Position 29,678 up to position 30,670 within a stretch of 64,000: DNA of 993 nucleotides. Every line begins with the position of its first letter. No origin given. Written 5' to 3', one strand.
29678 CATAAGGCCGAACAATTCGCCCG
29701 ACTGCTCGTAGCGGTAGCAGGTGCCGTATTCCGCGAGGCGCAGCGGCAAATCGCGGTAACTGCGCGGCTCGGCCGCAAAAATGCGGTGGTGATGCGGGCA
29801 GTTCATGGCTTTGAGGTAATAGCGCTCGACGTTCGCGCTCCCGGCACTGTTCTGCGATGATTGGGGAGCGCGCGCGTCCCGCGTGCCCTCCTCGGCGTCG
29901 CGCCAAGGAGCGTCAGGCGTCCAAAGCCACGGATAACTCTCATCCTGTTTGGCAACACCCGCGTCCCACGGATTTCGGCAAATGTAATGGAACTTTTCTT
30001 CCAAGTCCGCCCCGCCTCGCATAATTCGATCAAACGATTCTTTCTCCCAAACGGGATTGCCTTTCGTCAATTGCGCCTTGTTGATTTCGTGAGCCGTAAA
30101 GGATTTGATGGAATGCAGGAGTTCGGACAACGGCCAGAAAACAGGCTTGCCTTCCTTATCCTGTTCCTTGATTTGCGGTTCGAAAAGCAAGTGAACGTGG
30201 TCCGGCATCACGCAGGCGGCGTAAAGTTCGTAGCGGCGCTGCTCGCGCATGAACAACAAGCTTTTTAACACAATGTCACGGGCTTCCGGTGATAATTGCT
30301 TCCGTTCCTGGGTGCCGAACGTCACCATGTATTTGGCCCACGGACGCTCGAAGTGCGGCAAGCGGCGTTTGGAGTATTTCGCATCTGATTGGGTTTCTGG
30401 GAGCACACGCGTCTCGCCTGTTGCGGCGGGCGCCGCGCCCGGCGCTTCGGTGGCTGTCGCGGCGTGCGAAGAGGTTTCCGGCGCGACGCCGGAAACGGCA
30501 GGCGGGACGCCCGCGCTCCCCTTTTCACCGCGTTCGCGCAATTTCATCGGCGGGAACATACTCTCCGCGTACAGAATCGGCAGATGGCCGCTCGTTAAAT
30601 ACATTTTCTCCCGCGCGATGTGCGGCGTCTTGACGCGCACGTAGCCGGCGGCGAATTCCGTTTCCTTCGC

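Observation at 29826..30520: Complete HUH/Y1 (RAYT-like) transposase domain translated in frame inside the catalytic core of threonyl-tRNA synthetase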

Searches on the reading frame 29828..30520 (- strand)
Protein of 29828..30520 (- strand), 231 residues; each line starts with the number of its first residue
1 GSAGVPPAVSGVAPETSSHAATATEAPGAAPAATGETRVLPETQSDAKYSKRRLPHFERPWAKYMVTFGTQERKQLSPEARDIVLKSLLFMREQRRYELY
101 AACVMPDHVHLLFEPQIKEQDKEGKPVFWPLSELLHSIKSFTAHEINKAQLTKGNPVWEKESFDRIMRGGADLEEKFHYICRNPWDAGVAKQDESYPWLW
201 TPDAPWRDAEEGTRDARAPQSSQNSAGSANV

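Call 3: search_protein_families(library=pfam, proteins=[window:29828-30520:-], max_evalue=1)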
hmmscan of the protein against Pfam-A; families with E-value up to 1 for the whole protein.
seq(231 aa): 1 family
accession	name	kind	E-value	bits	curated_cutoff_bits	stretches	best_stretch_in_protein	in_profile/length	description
PF01797.21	Y1_Tnp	-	1.1e-07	32.5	23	1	63-163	6-97/121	Transposase IS200 like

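Call 4: search_protein_families(library=ncbifam, proteins=[window:29828-30520:-], max_evalue=1)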
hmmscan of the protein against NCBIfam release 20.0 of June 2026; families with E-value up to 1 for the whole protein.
seq(231 aa): 2 families
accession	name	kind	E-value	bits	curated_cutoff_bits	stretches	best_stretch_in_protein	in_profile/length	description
NF047646.1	REP_Tyr_transpos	equivalog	1.6e-22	79.9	80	1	56-198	4-145/146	REP-associated tyrosine transposase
NF033573.1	transpos_IS200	equivalog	0.00047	20.4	55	1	64-159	13-99/126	IS200/IS605 family transposase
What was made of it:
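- On RAYT / TnpA-REP (Y1-HUH, Pfam PF01797, NCBIfam NF047646): NCBIfam REP_Tyr_transpos scores 79.9 bits (insert alone) against a cut-off of 80, over profile positions 4-145 of 146, so it is 0.1 bit short (calls 3, 4).
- Checked: NCBIfam REP_Tyr_transpos NF047646 scores 79.9 bits over profile positions 4-145 of 146, against a cut-off of 80 (calls 3, 4).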

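Call 13: find_homologous_proteins(query=window:29828-30520:-, max_evalue=0.00001)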
Query seq(231 aa) (231 aa): 1016 proteins with E <= 0.00001 among 1862 candidates; the best 120 are listed.
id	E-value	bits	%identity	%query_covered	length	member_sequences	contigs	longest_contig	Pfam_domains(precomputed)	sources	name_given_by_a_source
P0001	4.3e-82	293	70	81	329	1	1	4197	PF01411.25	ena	-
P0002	1.7e-76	275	61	84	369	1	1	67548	PF01411.25,PF01797.22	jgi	jgi:REP element-mobilizing transposase RayT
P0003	2.4e-76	275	65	87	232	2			PF01411.25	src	-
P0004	3.3e-75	271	64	77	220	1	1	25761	PF01797.22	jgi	jgi:REP element-mobilizing transposase RayT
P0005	8.4e-75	269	60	87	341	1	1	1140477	PF01797.22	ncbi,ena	-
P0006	1.7e-74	269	68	74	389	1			PF01411.25,PF01797.22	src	-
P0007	7.0e-74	266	68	80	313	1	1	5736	PF01411.25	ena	-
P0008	2.1e-73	265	64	77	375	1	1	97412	PF01411.25,PF01797.22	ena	-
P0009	6.2e-73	263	61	83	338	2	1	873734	PF01797.22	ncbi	-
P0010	9.8e-73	263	70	69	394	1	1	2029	PF01411.25,PF01797.22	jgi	jgi:REP element-mobilizing transposase RayT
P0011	1.6e-72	262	61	83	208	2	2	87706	PF01797.22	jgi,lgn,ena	jgi:REP element-mobilizing transposase RayT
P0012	2.9e-72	261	61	84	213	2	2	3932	PF01797.22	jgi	jgi:REP element-mobilizing transposase RayT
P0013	5.5e-72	260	57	84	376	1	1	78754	PF01411.25,PF01797.22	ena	-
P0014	1.1e-71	259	60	83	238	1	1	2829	PF01797.22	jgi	jgi:putative transposase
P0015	2.1e-71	258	61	84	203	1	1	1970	PF01797.22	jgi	jgi:REP element-mobilizing transposase RayT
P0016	3.5e-71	258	60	83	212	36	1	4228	PF01797.22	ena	-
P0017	3.7e-71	258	57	90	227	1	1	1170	PF01797.22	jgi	jgi:putative transposase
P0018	4.2e-71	257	58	85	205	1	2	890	PF01797.22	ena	-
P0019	6.0e-71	257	59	86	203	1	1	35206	PF01797.22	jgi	jgi:REP element-mobilizing transposase RayT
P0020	1.2e-70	256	59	83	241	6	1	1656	PF01797.22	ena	-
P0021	1.5e-70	256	60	84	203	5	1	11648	PF01797.22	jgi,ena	-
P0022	1.7e-70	255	56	94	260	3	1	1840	PF01797.22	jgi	jgi:REP element-mobilizing transposase RayT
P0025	2.3e-70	255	58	85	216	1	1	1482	PF01797.22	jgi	jgi:REP element-mobilizing transposase RayT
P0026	2.6e-70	255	58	83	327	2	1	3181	PF02574.23,PF01797.22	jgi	jgi:REP element-mobilizing transposase RayT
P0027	3.3e-70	254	61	86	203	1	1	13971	PF01797.22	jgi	jgi:REP element-mobilizing transposase RayT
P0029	6.2e-70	254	55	85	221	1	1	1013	PF01797.22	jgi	jgi:REP element-mobilizing transposase RayT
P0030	6.4e-70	253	62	84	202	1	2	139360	PF01797.22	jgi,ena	jgi:REP element-mobilizing transposase RayT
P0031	6.9e-70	253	62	84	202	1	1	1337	PF01797.22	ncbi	-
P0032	7.6e-70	253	60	83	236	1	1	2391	PF01797.22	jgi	jgi:REP element-mobilizing transposase RayT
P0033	8.0e-70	253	58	85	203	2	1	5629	PF01797.22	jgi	jgi:REP element-mobilizing transposase RayT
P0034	8.1e-70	253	56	85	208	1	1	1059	PF01797.22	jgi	jgi:REP element-mobilizing transposase RayT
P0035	1.4e-69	252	56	86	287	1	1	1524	PF02574.23,PF01797.22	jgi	jgi:REP element-mobilizing transposase RayT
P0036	1.6e-69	252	57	85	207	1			PF01797.22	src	-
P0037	2.0e-69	252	58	84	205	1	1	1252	PF01797.22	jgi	-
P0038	2.2e-69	252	56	87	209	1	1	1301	PF01797.22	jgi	jgi:REP element-mobilizing transposase RayT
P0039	2.3e-69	252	57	85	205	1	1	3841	PF01797.22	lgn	-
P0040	2.5e-69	252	55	87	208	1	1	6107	PF01797.22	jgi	jgi:putative transposase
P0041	2.6e-69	252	62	77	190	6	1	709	PF01797.22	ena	-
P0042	2.9e-69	251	58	83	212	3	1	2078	PF01797.22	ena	-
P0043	2.9e-69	251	62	76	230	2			PF01411.25,PF01797.22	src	-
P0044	3.0e-69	251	59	83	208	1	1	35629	PF01797.22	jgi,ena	-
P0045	3.0e-69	251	55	87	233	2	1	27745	PF01797.22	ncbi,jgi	ncbi:MAG: hypothetical protein QOG67_3495 [Verrucomicrobiota bacterium]|jgi:REP element-mobilizing t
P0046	3.6e-69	251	55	85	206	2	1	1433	PF01797.22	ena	-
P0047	4.7e-69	251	57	86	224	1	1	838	PF01797.22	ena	-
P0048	4.9e-69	251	57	86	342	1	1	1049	PF01797.22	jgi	-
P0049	5.8e-69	250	55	86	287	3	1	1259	PF02574.23,PF01797.22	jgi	jgi:REP element-mobilizing transposase RayT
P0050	6.7e-69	250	62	80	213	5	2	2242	PF01797.22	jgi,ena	-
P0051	6.7e-69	250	58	85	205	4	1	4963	PF01797.22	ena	-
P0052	8.0e-69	250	57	88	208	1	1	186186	PF01797.22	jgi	jgi:putative transposase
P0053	8.9e-69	250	58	83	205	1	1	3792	PF01797.22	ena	-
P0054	1.2e-68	249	56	89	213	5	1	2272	PF01797.22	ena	-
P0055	1.8e-68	249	57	87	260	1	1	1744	PF01797.22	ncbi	-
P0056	2.1e-68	249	56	84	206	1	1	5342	PF01797.22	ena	-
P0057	2.2e-68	248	58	87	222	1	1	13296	PF01797.22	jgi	jgi:hypothetical protein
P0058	2.3e-68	248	56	88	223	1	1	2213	PF01797.22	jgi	jgi:REP element-mobilizing transposase RayT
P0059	2.6e-68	248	57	83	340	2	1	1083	PF02574.23,PF01797.22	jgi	jgi:REP element-mobilizing transposase RayT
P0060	2.8e-68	248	63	75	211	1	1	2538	PF01797.22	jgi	jgi:putative transposase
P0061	3.0e-68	248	59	84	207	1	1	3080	PF01797.22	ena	-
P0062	3.9e-68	248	55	85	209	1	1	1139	PF01797.22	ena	-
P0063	3.9e-68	248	60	83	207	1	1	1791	PF01797.22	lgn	-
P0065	4.7e-68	247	58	83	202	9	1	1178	PF01797.22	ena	-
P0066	4.9e-68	247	58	84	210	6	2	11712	PF01797.22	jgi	jgi:REP element-mobilizing transposase RayT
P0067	4.9e-68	247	59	77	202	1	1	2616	PF01797.22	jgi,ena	-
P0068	5.2e-68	247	56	85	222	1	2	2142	PF01797.22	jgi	jgi:putative transposase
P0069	5.6e-68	247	59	83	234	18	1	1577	PF01797.22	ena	-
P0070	5.9e-68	247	55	85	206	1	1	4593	PF01797.22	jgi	jgi:REP element-mobilizing transposase RayT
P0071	7.5e-68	247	59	81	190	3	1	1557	PF01797.22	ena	-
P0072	9.2e-68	246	55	85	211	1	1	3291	PF01797.22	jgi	-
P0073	9.3e-68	246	56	85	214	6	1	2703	PF01797.22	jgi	jgi:putative transposase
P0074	9.8e-68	246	59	82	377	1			PF02574.23,PF01797.22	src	-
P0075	1.1e-67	246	54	87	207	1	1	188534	PF01797.22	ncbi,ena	-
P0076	1.2e-67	246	57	84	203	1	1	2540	PF01797.22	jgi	jgi:Transposase IS200 like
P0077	1.3e-67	246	63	75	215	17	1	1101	PF01797.22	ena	-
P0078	1.3e-67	246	56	90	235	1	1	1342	PF01797.22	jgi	-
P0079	1.6e-67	246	58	84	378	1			PF00809.29,PF01797.22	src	-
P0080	2.2e-67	245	55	87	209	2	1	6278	PF01797.22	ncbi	ncbi:MAG TPA: transposase [Chthoniobacterales bacterium]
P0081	3.2e-67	245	56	85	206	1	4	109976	PF01797.22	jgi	jgi:putative transposase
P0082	4.0e-67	244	57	83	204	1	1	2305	PF01797.22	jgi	jgi:REP element-mobilizing transposase RayT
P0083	5.2e-67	244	56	85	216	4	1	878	PF01797.22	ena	-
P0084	7.8e-67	243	53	88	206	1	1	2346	PF01797.22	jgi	jgi:putative transposase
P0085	1.0e-66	243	57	85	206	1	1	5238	PF01797.22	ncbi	ncbi:MAG TPA: transposase [Chthoniobacterales bacterium]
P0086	1.1e-66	243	54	88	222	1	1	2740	PF01797.22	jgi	jgi:putative transposase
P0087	1.2e-66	243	57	83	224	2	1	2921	PF01797.22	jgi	jgi:REP element-mobilizing transposase RayT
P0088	1.3e-66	243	56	87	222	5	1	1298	PF01797.22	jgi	jgi:REP element-mobilizing transposase RayT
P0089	1.6e-66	242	57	85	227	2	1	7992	PF01797.22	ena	-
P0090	2.3e-66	242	57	82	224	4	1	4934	PF01797.22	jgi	jgi:putative transposase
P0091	2.4e-66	242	60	76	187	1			PF01797.22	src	-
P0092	2.5e-66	242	62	76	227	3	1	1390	PF01797.22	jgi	jgi:REP element-mobilizing transposase RayT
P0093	3.3e-66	241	57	83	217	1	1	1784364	PF01797.22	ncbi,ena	-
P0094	3.4e-66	241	55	85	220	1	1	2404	PF01797.22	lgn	-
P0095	3.8e-66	241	55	83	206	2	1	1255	PF01797.22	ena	-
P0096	3.9e-66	241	57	85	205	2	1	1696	PF01797.22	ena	-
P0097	4.4e-66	241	59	76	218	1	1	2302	PF01797.22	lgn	-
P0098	4.4e-66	241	55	88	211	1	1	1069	PF01797.22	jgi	jgi:REP element-mobilizing transposase RayT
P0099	4.7e-66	241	55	88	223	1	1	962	PF01797.22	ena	-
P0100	5.0e-66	241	59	76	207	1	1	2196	PF01797.22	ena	-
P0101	5.0e-66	241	56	85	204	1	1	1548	PF01797.22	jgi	jgi:putative transposase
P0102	5.6e-66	241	58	78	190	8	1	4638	PF01797.22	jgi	jgi:REP element-mobilizing transposase RayT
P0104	6.2e-66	240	57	83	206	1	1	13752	PF01797.22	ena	-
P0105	6.2e-66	240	55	88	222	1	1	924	PF01797.22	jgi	jgi:putative transposase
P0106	8.0e-66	240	55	87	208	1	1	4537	PF01797.22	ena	-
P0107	8.2e-66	240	60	78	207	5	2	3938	PF01797.22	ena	-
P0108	8.3e-66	240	56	82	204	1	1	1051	PF01797.22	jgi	jgi:REP element-mobilizing transposase RayT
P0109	9.0e-66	240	54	85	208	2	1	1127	PF01797.22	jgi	jgi:putative transposase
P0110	9.5e-66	240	56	84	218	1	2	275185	PF01797.22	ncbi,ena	-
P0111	9.6e-66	240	54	93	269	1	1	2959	PF01797.22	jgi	jgi:putative transposase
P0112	9.8e-66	240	53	88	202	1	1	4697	PF01797.22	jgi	jgi:putative transposase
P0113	1.2e-65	240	60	78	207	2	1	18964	PF01797.22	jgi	-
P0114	1.2e-65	239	59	77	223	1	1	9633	PF01797.22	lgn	-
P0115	1.2e-65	239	52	87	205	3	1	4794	PF01797.22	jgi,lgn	-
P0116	1.2e-65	239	56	87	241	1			PF01411.25,PF01797.22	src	-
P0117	1.4e-65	239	52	95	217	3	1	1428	PF01797.22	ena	-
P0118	1.6e-65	239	54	89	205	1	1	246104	PF01797.22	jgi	jgi:putative transposase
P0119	2.3e-65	239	52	89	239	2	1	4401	PF01797.22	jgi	jgi:putative transposase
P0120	2.4e-65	239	53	88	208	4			PF01797.22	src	-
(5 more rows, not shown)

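Call 59: find_encoding_contigs(protein=P0093, flank=2500, max_places=1)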
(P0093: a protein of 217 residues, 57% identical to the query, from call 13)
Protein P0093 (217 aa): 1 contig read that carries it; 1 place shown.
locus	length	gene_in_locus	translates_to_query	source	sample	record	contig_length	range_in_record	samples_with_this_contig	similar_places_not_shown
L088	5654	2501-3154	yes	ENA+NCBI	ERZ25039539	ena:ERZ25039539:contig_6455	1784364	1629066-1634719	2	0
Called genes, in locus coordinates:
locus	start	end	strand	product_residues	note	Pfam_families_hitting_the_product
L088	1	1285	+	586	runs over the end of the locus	PF11104:PilM_2, PF14450:FtsA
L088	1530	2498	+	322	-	PF28028:Amuc_1100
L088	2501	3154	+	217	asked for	PF01797:Y1_Tnp (weak)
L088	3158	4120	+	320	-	-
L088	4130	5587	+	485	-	PF07719:TPR_2 (faint), PF14559:TPR_19 (faint)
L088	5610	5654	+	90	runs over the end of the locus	-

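Call 60: find_encoding_contigs(protein=P0030, flank=2500, max_places=1)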
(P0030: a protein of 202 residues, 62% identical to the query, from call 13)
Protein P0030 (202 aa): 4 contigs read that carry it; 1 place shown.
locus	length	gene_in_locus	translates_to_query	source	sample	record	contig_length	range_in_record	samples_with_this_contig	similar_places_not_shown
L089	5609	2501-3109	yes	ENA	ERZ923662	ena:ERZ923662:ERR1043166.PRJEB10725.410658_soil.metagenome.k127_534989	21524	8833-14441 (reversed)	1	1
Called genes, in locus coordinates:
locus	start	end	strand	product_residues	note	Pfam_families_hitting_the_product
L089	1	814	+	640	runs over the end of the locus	PF13522:GATase_6, PF13537:GATase_7 (weak), PF01380:SIS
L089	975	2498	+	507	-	PF05157:MshEN, PF00437:T2SSE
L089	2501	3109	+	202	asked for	PF01797:Y1_Tnp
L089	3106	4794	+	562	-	PF05157:MshEN, PF00437:T2SSE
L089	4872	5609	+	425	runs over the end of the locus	PF28597:T2SSF_N, PF00482:T2SSF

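Call 68: predict_structure(alignment_id=A4)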
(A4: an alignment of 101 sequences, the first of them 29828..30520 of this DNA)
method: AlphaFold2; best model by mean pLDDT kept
length: 231 residues; sequences in the alignment: 101
mean_pLDDT: 77.5   pTM: 0.64
mean pLDDT of the five models: 77.5, 77.4, 77.2, 77.0, 70.9
residues with pLDDT >= 90: 131; 70-90: 16; 50-70: 28; < 50: 56
segments of 3 or more residues with pLDDT < 50: 1-3, 10-13, 20-25, 27-51, 212-223, 228-230
pLDDT, mean of each block of 10 residues (from residue 1): 53 46 43 44 43 60 94 97 98 96 98 96 94 95 97 92 87 95 98 97 69 45 49 61
secondary structure, 60 per line:
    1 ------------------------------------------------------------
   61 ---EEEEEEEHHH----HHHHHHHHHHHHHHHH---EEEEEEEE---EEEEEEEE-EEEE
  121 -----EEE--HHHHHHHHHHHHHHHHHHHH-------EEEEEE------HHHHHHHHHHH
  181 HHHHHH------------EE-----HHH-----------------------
elements in order: E64-70 H78-93 E97-104 E108-115 E117-120 E126-128 H131-150 E158-163 H170-186
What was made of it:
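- On RAYT / TnpA-REP (Y1-HUH, Pfam PF01797, NCBIfam NF047646): AlphaFold core pLDDT 92-98 (call 68).
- On TIRYT / TIRtron: The tail after YPWLW is arm-encoded and disordered (call 68).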

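Call 71: fold_search(model_id=the predicted structure, library=pdb)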
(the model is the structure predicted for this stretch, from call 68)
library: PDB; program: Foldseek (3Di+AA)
matches with E <= 10: 923; with E <= 0.001: 27
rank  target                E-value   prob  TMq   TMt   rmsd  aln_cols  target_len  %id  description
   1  4er8_A                1.1e-05  1.00  0.47  0.64   3.3       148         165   19  Structure of the REP associates tyrosine transposase bound to a REP hairpin (released 2012-08-15)
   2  2xo6_D                2.8e-05  1.00  0.39  0.67   5.2       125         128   22  DEINOCOCCUS RADIODURANS ISDRA2 TRANSPOSASE Y132F MUTANT COMPLEXED WITH LEFT END RECOGNITION AND CLEAVAGE SITE (released 2010-10-13)
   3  2xma_A                2.8e-05  1.00  0.39  0.62   5.3       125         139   19  DEINOCOCCUS RADIODURANS ISDRA2 TRANSPOSASE RIGHT END DNA COMPLEX (released 2010-10-13)
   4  2f4f_A                3.6e-05  1.00  0.36  0.61  12.6       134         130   21  Crystal structure of IS200 transposase (released 2005-12-13)
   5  2xma_E                3.8e-05  1.00  0.39  0.62   5.2       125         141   21  DEINOCOCCUS RADIODURANS ISDRA2 TRANSPOSASE RIGHT END DNA COMPLEX (released 2010-10-13)
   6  2xma_B                4.0e-05  1.00  0.39  0.64   5.3       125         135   19  DEINOCOCCUS RADIODURANS ISDRA2 TRANSPOSASE RIGHT END DNA COMPLEX (released 2010-10-13)
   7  2xm3_A                4.0e-05  1.00  0.39  0.67   5.5       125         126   19  Deinococcus radiodurans ISDra2 Transposase Left end DNA complex (released 2010-10-13)
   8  2vhg_B                5.5e-05  1.00  0.36  0.61   9.5       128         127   17  Crystal Structure of the ISHp608 Transposase in Complex with Right End 31-mer DNA (released 2008-02-19)
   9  2xm3_D                5.8e-05  1.00  0.38  0.66   5.6       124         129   19  Deinococcus radiodurans ISDra2 Transposase Left end DNA complex (released 2010-10-13)
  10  2xo6_A                5.8e-05  1.00  0.39  0.64  11.8       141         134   18  DEINOCOCCUS RADIODURANS ISDRA2 TRANSPOSASE Y132F MUTANT COMPLEXED WITH LEFT END RECOGNITION AND CLEAVAGE SITE (released 2010-10-13)
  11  2xm3_C                6.2e-05  1.00  0.39  0.67   5.2       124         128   21  Deinococcus radiodurans ISDra2 Transposase Left end DNA complex (released 2010-10-13)
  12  2vic_A                6.2e-05  1.00  0.33  0.48  12.9       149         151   15  CRYSTAL STRUCTURE OF THE ISHP608 TRANSPOSASE IN COMPLEX with Left end 26- mer DNA and manganese (released 2008-02-19)
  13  2xm3_B                8.3e-05  1.00  0.39  0.66   5.3       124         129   19  Deinococcus radiodurans ISDra2 Transposase Left end DNA complex (released 2010-10-13)
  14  2a6m_B                8.3e-05  1.00  0.31  0.45  12.5       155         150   15  Crystal Structure of the ISHp608 Transposase (released 2005-10-25)
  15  2vhg_A                8.8e-05  1.00  0.36  0.62   8.7       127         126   17  Crystal Structure of the ISHp608 Transposase in Complex with Right End 31-mer DNA (released 2008-02-19)
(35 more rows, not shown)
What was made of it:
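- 29921..30370 (-): RAYT / Y1-HUH core (KRRLPHF...YPWLW). The HUH motif is encoded at 30185-30205 and the catalytic-Tyr helix at 29966-29992. Call 71: top fold match 4ER8 TnpA-REP, E = 1.1e-5.
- On RAYT / TnpA-REP (Y1-HUH, Pfam PF01797, NCBIfam NF047646): Foldseek top hit 4ER8_A, E = 1.1e-5, TM(target) 0.64 (call 71).
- Closest known: IS200/IS605 insertion sequences. Same: Same HUH/Y1 fold (call 71).
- The best fold match is 4ER8, E. coli TnpA-REP bound to its REP hairpin (call 71).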

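Call 84: find_encoding_contigs(protein=P0008, flank=3000, max_places=1)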
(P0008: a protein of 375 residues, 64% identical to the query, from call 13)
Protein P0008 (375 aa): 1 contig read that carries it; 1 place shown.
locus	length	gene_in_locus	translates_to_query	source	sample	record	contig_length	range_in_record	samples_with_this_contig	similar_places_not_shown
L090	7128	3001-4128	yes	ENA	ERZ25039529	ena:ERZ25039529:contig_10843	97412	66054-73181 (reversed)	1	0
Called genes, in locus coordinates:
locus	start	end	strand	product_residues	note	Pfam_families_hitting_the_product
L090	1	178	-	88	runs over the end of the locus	PF01812:5-FTHF_cyc-lig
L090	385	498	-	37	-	-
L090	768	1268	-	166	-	PF16193:AAA_assoc_2, PF12002:MgsA_C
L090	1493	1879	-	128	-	PF05496:RuvB_N, PF00004:AAA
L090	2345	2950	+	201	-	PF01411:tRNA-synt_2c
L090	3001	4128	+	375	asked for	PF01411:tRNA-synt_2c, PF01797:Y1_Tnp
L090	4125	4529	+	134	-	PF01411:tRNA-synt_2c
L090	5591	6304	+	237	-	PF07973:tRNA_SAD, PF02272:DHHA1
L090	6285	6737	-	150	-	PF00821:PEPCK_GTP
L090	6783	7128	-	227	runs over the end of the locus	PF00821:PEPCK_GTP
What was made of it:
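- The frameshifted example lies on an error-rich long-read contig where the neighbouring genes are also split (call 84).
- Tried and rejected: P0008 lies on an error-rich contig where neighbouring genes are split too (call 84).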
